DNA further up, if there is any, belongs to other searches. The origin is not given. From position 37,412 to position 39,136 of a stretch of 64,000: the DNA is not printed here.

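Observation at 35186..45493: AraC-linked carbohydrate cluster mixing iolJ/iolC/iolB-like genes with a FucI-like isomerase, FAD oxidase, Fe-S protein, FGGY kinase and fused ETF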

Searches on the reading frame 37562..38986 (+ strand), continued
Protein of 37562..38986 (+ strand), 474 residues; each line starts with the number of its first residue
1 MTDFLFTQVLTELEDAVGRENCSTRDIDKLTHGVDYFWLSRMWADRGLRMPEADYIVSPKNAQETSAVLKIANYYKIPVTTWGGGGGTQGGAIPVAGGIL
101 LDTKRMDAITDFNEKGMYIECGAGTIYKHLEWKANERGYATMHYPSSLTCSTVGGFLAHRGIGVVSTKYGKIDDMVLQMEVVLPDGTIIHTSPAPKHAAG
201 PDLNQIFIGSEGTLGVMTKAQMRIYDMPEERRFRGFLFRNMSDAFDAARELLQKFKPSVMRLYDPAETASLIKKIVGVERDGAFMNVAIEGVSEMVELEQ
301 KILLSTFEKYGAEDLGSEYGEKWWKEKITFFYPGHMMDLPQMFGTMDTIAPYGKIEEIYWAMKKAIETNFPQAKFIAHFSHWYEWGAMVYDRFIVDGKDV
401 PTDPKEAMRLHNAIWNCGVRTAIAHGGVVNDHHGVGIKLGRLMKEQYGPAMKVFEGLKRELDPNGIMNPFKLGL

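Call 59: find_encoding_contigs(protein=P0199, flank=10000, max_places=1)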
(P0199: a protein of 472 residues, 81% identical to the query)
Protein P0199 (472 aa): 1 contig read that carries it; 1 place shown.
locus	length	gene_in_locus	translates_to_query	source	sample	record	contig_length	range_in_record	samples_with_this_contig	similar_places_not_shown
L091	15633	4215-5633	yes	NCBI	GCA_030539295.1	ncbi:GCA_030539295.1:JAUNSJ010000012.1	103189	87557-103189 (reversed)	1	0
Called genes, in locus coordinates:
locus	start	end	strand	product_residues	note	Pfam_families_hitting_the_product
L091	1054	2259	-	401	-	PF13377:Peripla_BP_3, PF12833:HTH_18, PF00165:HTH_AraC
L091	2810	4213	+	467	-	-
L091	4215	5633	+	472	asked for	PF01565:FAD_binding_4, PF02913:FAD-oxidase_C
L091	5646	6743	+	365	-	PF13183:Fer4_8 (weak)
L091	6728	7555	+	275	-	PF01116:F_bP_aldolase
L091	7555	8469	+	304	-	PF00294:PfkB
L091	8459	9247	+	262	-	PF04962:KduI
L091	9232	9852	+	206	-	PF16161:DUF4867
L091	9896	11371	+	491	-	PF00370:FGGY_N, PF02782:FGGY_C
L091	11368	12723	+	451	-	PF01012:ETF, PF00766:ETF_alpha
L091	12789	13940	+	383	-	PF00892:EamA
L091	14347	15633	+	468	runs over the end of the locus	PF01408:GFO_IDH_MocA, PF19051:GFO_IDH_MocA_C2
